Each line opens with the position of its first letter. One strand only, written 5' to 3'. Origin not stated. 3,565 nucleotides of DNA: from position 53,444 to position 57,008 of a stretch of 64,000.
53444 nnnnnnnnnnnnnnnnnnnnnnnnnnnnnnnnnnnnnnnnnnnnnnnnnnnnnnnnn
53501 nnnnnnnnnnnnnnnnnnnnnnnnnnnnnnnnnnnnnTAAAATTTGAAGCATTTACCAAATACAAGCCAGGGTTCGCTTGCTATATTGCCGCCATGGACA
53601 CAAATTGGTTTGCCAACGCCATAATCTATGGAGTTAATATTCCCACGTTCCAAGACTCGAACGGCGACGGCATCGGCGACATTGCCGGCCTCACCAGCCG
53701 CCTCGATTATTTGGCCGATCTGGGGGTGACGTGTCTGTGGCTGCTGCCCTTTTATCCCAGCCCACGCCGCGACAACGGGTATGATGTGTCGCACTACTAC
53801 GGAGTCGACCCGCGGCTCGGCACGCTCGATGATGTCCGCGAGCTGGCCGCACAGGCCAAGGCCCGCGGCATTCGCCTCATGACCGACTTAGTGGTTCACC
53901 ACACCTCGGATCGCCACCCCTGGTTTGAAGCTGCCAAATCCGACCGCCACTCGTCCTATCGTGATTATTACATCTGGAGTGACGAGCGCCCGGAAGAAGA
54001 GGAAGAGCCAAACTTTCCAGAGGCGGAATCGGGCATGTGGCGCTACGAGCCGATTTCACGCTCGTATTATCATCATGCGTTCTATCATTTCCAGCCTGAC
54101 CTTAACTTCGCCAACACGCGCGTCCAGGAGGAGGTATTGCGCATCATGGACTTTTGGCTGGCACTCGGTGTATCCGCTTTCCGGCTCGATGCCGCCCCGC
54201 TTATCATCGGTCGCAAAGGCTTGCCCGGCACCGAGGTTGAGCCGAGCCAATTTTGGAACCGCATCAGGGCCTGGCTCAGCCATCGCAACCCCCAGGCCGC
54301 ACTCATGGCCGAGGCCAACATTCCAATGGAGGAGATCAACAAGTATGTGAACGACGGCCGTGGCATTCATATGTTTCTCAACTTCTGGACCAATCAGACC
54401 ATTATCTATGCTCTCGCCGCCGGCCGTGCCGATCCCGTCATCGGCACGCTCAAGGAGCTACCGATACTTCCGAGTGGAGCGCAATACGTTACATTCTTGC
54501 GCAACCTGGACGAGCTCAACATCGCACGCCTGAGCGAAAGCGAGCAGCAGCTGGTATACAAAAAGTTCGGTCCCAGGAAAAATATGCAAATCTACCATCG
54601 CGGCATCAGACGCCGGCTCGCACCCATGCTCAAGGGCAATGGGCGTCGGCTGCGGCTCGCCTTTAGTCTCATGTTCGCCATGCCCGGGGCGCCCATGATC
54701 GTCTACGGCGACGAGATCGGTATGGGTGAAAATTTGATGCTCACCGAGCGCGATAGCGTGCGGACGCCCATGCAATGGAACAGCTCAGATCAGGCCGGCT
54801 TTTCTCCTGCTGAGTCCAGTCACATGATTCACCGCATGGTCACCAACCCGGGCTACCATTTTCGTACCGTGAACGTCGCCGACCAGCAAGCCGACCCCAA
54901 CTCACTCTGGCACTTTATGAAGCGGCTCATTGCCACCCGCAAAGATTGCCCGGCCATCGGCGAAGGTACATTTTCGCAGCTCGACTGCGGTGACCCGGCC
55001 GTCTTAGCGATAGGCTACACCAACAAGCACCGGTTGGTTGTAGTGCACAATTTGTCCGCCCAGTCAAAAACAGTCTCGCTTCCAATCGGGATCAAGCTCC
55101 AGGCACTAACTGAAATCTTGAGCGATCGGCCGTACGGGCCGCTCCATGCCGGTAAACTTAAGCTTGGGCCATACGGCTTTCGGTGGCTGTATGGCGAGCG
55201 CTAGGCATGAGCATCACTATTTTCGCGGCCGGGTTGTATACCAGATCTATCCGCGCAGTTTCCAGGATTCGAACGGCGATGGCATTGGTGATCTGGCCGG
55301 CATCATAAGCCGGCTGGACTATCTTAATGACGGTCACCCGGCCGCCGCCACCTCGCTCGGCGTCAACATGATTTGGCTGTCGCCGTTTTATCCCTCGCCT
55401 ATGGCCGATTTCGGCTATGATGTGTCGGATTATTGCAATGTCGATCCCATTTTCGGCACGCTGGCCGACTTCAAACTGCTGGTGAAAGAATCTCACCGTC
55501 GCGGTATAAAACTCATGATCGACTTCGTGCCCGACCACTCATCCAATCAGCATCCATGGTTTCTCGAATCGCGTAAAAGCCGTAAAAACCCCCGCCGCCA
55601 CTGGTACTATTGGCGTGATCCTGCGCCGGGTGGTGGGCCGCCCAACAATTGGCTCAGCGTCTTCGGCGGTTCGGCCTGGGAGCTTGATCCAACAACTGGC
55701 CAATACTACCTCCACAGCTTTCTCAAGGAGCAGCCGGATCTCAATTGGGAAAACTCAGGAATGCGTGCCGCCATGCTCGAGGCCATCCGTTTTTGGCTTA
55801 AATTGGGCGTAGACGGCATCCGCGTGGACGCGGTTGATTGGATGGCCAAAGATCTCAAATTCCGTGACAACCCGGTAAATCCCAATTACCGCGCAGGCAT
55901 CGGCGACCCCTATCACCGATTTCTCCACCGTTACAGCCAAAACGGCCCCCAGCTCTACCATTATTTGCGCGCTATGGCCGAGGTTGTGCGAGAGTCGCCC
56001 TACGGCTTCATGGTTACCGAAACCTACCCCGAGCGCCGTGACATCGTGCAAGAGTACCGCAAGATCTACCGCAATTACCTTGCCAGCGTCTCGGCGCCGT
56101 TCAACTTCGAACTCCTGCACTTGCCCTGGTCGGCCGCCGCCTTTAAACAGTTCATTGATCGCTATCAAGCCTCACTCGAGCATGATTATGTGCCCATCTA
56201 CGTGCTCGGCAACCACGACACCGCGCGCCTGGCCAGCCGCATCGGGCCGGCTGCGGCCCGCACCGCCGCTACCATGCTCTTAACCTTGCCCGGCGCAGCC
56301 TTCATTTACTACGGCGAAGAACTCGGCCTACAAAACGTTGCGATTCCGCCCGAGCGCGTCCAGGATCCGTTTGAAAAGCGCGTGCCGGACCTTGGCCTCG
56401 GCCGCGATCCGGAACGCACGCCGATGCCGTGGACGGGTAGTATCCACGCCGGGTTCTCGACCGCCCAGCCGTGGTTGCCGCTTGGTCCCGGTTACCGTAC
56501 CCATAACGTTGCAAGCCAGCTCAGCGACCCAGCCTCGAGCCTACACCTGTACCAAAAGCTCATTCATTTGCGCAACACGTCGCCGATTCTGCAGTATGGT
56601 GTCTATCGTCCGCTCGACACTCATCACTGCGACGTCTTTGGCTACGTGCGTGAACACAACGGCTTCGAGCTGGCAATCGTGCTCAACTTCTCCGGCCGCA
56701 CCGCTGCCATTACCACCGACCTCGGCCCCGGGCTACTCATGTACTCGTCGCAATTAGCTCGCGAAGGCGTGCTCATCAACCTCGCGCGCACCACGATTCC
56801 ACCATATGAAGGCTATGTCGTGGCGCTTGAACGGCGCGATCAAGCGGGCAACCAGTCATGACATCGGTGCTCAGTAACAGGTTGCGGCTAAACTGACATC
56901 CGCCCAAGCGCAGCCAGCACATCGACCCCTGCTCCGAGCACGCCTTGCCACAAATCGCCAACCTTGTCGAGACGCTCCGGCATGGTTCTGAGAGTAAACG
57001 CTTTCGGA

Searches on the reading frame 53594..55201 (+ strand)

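Call 29: search_protein_families(library=pfam, proteins=[window:53594-55201:+], max_evalue=0.001)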
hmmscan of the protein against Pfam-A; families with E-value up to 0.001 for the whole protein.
window:53594-55201:+ (536 aa): 5 families
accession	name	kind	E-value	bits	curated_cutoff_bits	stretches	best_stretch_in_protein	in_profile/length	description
PF00128.31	Alpha-amylase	-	3.4e-82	277.5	22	2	18-261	6-263/446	Alpha amylase, catalytic domain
PF16657.11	Malt_amylase_C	-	5.5e-07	30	27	1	458-531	1-75/75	Maltogenic Amylase, C-terminal domain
PF22157.2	SupH-like_C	-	1.9e-05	25.5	27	1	481-532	4-57/58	Sucrose hydrolase-like, C-terminal domain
PF23915.1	SusG_C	-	3.4e-05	24.5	27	1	476-527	8-58/62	Alpha-amylase SusG C-terminal domain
PF11941.14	DUF3459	-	0.00097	19.9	22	0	441-531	1-89/90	Domain of unknown function (DUF3459)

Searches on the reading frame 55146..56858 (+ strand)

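Call 29: search_protein_families(library=pfam, proteins=[window:55146-56858:+], max_evalue=0.001)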
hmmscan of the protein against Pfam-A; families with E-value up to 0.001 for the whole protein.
window:55146-56858:+ (571 aa): 2 families
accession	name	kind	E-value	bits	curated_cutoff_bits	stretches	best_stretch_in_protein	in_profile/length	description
PF00128.31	Alpha-amylase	-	1.2e-125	420.8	22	1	33-485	1-446/446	Alpha amylase, catalytic domain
PF11941.14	DUF3459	-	0.0001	23.1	22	1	468-555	1-86/90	Domain of unknown function (DUF3459)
